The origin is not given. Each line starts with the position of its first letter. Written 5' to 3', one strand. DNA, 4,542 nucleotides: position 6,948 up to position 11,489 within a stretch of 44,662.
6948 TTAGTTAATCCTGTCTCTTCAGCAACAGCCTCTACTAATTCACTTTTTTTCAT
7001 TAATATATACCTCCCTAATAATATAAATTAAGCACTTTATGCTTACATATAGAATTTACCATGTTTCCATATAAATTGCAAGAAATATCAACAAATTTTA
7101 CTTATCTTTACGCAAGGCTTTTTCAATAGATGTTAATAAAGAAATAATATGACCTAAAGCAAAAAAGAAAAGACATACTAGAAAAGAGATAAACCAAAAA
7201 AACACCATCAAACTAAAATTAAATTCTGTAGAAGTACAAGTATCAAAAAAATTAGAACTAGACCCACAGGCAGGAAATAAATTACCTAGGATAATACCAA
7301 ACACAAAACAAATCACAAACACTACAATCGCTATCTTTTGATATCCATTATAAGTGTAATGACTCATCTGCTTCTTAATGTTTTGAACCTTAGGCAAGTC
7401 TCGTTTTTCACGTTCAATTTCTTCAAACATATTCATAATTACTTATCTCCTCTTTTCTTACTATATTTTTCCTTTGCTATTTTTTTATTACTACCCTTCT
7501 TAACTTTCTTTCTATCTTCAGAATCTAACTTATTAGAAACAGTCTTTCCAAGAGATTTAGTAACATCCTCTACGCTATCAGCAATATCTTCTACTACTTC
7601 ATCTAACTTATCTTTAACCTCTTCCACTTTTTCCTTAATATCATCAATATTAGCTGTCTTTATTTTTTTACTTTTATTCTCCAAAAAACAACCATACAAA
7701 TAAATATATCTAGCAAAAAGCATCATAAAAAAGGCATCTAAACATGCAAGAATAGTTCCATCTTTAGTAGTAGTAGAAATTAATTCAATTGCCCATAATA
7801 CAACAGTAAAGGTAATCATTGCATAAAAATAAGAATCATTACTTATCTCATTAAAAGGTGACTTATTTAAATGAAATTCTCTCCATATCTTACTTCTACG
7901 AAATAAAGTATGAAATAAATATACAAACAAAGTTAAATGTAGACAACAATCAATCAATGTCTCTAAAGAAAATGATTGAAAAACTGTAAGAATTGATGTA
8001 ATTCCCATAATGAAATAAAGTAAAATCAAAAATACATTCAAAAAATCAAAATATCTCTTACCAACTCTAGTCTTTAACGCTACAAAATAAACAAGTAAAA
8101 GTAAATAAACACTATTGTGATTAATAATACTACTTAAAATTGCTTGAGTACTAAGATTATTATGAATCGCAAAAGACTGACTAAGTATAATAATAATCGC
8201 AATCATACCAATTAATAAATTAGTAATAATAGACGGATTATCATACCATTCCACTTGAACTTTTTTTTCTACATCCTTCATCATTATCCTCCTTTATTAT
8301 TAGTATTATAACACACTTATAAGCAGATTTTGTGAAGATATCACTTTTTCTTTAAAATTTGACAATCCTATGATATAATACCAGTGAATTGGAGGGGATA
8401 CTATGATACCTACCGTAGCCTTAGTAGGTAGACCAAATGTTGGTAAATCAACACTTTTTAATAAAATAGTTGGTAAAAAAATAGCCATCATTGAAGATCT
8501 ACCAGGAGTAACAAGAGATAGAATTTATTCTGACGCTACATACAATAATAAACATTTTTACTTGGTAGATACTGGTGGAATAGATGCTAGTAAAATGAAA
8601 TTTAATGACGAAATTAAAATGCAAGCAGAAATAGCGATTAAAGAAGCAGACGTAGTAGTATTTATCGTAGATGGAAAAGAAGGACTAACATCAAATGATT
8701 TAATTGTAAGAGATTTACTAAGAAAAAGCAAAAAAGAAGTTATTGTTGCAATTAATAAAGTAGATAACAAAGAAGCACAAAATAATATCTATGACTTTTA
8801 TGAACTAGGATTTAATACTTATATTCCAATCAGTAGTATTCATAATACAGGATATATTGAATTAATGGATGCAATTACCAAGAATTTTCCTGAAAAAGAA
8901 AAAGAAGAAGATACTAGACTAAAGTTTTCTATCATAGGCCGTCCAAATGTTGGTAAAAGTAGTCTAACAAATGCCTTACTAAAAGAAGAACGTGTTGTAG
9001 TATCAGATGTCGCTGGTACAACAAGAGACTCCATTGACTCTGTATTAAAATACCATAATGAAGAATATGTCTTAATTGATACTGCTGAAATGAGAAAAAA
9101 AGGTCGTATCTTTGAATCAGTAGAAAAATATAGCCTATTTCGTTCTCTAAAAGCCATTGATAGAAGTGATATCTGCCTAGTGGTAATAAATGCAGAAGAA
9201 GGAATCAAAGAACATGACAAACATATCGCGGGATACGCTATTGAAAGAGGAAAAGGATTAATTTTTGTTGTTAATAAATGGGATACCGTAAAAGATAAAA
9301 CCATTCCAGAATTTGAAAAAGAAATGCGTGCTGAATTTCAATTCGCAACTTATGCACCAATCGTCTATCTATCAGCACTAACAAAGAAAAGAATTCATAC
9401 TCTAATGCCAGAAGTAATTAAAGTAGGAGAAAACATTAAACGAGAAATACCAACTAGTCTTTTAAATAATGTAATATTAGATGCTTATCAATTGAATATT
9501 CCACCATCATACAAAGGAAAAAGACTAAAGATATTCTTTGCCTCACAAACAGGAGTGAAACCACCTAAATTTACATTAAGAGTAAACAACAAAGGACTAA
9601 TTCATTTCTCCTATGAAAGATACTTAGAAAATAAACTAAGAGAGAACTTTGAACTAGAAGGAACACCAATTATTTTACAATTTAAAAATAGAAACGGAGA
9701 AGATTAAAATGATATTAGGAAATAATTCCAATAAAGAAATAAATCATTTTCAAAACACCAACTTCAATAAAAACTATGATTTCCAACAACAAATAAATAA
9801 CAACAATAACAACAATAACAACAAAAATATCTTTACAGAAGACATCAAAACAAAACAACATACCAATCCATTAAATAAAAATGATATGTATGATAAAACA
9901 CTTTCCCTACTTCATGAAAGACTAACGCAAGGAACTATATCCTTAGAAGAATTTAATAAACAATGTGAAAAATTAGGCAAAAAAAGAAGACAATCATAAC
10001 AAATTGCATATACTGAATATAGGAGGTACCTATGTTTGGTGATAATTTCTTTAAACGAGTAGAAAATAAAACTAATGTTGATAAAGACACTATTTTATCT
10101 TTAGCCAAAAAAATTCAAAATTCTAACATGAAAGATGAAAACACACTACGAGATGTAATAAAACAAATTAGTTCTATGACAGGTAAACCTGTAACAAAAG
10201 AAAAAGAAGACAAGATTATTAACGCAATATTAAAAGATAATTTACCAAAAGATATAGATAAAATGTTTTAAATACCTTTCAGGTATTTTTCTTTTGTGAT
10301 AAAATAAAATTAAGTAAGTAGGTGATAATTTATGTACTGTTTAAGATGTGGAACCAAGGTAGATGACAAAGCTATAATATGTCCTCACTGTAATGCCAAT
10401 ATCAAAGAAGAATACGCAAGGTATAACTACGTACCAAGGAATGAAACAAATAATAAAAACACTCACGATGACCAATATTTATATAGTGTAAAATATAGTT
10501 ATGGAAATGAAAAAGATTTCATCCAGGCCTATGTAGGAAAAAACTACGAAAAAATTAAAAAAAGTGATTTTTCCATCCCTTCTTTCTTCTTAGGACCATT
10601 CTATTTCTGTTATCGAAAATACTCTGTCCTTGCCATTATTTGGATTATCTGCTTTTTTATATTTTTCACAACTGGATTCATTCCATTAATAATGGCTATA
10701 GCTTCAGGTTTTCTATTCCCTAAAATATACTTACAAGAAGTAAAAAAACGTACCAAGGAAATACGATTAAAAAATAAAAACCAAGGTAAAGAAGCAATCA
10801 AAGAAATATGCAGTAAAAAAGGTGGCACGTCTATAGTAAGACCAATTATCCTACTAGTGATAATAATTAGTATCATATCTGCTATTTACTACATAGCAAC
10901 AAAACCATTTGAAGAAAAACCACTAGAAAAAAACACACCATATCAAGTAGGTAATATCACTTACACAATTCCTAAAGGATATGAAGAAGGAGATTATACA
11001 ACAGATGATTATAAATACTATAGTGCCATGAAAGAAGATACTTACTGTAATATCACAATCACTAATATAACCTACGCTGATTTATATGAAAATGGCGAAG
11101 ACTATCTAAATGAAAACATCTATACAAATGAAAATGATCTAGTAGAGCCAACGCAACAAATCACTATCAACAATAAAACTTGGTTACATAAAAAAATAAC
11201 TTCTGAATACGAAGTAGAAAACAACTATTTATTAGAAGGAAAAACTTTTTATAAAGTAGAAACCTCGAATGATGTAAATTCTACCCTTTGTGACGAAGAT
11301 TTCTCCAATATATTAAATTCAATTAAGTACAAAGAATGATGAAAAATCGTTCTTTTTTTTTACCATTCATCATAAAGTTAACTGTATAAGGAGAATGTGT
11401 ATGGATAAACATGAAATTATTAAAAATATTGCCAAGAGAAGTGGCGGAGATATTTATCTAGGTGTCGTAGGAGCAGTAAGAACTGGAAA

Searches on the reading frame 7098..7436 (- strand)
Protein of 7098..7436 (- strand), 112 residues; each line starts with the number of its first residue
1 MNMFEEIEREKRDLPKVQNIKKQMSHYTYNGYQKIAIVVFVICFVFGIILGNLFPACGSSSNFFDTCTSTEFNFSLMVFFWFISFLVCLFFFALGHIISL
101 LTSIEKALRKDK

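Call 82: search_protein_families(library=pfam, proteins=[window:7098-7436:-], max_evalue=0.01)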
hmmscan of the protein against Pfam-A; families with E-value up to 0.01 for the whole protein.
window:7098-7436:- (112 aa): 3 families
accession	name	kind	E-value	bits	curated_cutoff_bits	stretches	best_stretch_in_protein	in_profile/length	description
PF07672.19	MFS_Mycoplasma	-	0.0027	17.6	24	1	19-98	155-232/297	Mycoplasma MFS transporter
PF02687.27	FtsX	-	0.0046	17.4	25.5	1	35-101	54-113/120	FtsX-like permease C-terminal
PF20990.2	DUF2207_C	-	0.0061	16.7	33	1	17-93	126-187/247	Predicted membrane protein (DUF2207) C-terminal domain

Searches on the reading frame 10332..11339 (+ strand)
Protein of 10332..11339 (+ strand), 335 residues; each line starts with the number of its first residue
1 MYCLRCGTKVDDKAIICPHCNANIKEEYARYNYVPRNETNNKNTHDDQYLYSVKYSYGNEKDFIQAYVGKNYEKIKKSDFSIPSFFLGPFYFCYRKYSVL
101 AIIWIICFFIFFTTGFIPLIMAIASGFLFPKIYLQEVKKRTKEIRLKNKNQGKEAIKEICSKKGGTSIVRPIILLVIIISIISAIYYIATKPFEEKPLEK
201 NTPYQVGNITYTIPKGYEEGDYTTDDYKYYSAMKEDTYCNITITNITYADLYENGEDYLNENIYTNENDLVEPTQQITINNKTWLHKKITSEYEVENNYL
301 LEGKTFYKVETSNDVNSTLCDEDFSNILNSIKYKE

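Call 78: search_protein_families(library=pfam, proteins=[window:10332-11339:+], max_evalue=0.0001)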
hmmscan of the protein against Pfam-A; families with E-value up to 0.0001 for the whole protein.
window:10332-11339:+ (335 aa): 1 family
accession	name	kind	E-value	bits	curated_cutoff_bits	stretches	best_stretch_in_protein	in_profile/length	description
PF13240.11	Zn_Ribbon_1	-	9.7e-05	22.5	25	0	2-22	1-21/23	zinc-ribbon domain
